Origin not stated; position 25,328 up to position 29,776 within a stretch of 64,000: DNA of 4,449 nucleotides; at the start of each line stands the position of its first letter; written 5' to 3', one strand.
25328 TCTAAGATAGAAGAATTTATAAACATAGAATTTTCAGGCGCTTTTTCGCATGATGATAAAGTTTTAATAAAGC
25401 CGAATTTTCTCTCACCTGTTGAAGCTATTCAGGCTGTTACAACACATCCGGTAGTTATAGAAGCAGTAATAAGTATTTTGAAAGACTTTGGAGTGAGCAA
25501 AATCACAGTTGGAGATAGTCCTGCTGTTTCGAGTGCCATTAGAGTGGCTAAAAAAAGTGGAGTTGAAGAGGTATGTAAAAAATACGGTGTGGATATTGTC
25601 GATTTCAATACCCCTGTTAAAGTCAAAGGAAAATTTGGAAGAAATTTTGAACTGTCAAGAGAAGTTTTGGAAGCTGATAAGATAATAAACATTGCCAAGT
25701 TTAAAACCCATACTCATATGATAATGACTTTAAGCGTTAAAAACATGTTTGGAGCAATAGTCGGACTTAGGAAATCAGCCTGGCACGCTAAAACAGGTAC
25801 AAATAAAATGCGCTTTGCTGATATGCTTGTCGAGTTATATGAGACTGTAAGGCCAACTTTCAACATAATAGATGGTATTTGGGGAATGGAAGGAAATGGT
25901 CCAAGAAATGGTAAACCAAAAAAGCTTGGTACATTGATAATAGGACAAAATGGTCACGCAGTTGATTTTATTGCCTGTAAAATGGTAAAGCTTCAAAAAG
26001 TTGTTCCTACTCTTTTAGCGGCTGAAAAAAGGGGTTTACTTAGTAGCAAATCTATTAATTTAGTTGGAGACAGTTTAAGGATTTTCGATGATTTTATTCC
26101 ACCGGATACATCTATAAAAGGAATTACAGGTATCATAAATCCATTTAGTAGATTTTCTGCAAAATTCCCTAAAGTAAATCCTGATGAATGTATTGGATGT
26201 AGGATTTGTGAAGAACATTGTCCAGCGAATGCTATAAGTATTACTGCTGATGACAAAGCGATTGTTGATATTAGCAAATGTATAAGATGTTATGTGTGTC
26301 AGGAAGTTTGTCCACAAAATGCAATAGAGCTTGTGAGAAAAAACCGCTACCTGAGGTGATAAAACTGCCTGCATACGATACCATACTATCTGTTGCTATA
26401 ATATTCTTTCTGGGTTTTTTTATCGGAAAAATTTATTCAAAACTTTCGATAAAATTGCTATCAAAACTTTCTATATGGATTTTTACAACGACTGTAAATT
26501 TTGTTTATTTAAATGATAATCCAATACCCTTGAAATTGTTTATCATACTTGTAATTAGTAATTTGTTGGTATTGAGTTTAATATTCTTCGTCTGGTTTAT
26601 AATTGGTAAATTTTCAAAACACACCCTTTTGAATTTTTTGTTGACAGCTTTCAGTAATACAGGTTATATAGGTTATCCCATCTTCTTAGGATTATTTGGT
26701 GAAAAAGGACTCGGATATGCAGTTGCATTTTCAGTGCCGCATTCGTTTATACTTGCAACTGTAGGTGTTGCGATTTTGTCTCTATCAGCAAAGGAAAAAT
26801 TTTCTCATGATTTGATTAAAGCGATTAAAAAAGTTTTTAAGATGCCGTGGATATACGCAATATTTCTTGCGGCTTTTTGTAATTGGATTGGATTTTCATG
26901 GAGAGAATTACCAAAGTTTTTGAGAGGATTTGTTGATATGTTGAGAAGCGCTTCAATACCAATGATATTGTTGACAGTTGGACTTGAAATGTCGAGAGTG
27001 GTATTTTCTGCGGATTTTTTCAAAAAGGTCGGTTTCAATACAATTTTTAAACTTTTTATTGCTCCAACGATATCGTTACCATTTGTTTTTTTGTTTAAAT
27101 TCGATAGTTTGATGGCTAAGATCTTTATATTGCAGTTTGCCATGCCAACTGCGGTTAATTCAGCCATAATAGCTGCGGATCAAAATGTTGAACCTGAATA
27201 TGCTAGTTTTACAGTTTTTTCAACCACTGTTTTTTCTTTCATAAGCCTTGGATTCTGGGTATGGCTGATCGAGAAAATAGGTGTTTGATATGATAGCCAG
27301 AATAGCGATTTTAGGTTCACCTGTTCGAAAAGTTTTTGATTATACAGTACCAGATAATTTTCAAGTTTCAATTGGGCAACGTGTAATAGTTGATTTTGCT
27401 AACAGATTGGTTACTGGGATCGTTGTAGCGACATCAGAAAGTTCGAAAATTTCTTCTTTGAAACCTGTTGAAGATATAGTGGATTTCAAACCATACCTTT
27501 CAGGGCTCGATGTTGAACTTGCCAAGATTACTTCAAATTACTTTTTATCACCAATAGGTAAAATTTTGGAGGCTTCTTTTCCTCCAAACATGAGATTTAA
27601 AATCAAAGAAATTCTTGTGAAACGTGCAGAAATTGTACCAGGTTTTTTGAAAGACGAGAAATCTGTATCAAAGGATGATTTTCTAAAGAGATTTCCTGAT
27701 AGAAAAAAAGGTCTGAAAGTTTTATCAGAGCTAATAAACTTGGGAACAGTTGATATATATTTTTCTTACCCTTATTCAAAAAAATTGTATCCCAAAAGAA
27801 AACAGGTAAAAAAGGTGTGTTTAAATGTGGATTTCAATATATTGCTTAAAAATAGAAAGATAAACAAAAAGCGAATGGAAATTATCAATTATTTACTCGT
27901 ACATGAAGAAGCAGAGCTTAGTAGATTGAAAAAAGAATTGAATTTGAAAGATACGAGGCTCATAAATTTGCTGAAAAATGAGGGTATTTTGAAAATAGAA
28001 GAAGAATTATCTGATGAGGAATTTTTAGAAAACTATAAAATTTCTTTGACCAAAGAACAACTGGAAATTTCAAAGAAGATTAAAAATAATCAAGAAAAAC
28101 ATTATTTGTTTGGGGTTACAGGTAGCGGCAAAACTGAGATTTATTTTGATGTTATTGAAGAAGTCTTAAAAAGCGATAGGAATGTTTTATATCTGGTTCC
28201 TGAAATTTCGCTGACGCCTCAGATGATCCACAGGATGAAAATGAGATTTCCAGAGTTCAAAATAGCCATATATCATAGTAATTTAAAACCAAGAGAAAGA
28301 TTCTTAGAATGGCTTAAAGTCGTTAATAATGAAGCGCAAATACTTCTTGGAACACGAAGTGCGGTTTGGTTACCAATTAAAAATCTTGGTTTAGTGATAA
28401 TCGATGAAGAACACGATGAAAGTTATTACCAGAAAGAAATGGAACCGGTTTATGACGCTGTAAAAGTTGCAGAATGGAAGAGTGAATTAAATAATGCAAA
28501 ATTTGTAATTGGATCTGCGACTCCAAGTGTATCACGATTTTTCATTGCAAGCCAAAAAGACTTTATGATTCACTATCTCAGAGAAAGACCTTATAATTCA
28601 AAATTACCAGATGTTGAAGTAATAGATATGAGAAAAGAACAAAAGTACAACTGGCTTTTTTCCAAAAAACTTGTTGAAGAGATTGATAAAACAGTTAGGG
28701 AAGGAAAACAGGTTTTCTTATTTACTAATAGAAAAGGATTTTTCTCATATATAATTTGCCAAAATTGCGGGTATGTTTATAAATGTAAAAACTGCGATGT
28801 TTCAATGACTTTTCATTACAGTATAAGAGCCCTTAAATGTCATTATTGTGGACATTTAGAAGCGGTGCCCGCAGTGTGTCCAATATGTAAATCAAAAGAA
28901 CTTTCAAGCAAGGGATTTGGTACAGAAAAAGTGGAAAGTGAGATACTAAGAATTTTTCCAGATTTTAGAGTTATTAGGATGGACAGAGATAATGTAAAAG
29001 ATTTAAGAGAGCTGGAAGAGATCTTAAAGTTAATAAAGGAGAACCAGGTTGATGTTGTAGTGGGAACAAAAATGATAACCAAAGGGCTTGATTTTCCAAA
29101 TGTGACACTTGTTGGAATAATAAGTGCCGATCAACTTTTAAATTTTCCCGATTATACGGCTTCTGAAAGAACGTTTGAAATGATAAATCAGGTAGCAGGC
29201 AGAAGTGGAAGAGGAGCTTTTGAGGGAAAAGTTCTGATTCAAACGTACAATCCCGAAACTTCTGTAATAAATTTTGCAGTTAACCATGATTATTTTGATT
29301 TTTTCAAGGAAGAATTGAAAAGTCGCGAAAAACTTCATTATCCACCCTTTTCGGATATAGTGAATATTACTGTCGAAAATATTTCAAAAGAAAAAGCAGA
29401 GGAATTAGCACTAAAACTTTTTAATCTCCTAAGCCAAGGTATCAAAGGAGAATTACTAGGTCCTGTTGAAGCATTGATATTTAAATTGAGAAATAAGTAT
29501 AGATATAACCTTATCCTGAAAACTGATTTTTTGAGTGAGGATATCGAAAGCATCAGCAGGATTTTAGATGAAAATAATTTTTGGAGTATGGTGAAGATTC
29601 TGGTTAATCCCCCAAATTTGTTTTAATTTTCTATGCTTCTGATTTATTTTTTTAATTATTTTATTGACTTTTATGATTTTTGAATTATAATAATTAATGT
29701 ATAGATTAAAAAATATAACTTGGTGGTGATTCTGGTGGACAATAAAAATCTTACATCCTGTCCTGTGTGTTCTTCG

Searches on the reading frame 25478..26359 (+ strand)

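Call 72: search_protein_families(library=pfam, proteins=[window:25478-26359:+], max_evalue=0.000001)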
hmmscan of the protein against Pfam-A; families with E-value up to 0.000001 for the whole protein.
window:25478-26359:+ (293 aa): 8 families
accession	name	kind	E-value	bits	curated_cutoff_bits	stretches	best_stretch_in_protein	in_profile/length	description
PF04015.17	DUF362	-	1.7e-45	156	24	1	3-168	32-200/200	Domain of unknown function (DUF362)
PF00037.32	Fer4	-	5e-15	55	21.1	1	231-254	1-24/24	4Fe-4S binding domain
PF12837.12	Fer4_6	-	4.8e-10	39.3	25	0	230-253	1-24/24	4Fe-4S binding domain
PF12838.12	Fer4_7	-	6.7e-10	39.7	27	1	238-282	2-52/52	4Fe-4S dicluster domain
PF12797.12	Fer4_2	-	1.6e-09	37.5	24.5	0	231-250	3-22/22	4Fe-4S binding domain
PF14697.11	Fer4_21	-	7.9e-09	36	35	1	233-285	3-59/59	4Fe-4S dicluster domain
PF13237.11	Fer4_10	-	2.3e-08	34.2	25.5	1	232-279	3-53/53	4Fe-4S dicluster domain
PF13187.11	Fer4_9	-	5.1e-08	33.3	27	1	237-283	1-52/52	4Fe-4S dicluster domain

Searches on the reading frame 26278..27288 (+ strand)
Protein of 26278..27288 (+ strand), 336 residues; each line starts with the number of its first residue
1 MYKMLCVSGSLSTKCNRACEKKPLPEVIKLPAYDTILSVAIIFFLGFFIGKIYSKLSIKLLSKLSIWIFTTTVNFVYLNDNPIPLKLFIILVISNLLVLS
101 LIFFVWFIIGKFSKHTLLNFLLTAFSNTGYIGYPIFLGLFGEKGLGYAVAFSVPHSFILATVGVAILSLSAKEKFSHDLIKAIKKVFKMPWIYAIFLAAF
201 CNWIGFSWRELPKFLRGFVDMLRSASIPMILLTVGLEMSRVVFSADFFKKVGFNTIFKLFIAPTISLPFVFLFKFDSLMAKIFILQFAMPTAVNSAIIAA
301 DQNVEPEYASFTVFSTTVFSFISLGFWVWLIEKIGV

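Call 72: search_protein_families(library=pfam, proteins=[window:26278-27288:+], max_evalue=0.000001)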
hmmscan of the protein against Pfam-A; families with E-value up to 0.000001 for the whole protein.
window:26278-27288:+ (336 aa): 1 family
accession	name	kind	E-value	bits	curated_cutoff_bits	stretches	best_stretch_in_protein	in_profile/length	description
PF03547.23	Mem_trans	-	3.9e-28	98.5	25.7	1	33-328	3-343/343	Membrane transport protein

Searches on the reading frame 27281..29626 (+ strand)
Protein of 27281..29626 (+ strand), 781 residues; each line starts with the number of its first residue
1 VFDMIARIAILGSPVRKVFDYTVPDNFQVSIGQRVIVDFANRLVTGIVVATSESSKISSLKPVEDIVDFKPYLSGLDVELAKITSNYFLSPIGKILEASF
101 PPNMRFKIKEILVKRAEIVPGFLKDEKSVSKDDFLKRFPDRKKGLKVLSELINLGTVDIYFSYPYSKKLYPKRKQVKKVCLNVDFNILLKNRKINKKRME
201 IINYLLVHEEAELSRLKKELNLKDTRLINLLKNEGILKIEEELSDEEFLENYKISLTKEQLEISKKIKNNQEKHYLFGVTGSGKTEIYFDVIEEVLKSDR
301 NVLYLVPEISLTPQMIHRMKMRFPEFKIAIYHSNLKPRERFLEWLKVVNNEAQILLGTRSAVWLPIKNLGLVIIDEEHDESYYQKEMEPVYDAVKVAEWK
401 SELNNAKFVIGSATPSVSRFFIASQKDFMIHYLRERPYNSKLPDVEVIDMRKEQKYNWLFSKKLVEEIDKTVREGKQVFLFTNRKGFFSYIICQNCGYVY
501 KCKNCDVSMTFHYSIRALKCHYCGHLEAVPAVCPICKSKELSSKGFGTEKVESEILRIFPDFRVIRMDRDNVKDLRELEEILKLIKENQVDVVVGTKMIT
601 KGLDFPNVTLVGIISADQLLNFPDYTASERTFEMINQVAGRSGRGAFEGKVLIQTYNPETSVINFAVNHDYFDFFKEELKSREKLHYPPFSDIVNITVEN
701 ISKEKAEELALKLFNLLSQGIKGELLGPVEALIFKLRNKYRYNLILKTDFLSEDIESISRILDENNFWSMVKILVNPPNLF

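Call 72: search_protein_families(library=pfam, proteins=[window:27281-29626:+], max_evalue=0.000001)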
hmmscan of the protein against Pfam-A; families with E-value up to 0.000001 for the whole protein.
window:27281-29626:+ (781 aa): 6 families
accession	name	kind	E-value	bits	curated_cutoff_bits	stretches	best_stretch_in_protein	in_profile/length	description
PF17764.6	PriA_3primeBD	-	2.5e-21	75.8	22.7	1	10-101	3-96/96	3'DNA-binding domain (3'BD)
PF00270.35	DEAD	-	2e-15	57.4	26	1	258-416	2-161/167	DEAD/DEAH box helicase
PF04851.21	ResIII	-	3.6e-15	56.7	22.5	1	255-416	3-163/164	Type III restriction enzyme, res subunit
PF18074.6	PriA_C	-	2.4e-12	47.9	26.9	1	689-765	1-80/95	Primosomal protein N C-terminal domain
PF00271.37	Helicase_C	-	6.8e-12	46.1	23.5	1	553-644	31-108/110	Helicase conserved C-terminal domain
PF18319.7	Zn_ribbon_PriA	-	5.8e-10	39.4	26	1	502-525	1-24/27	PriA DNA helicase Cys-rich region (CRR) domain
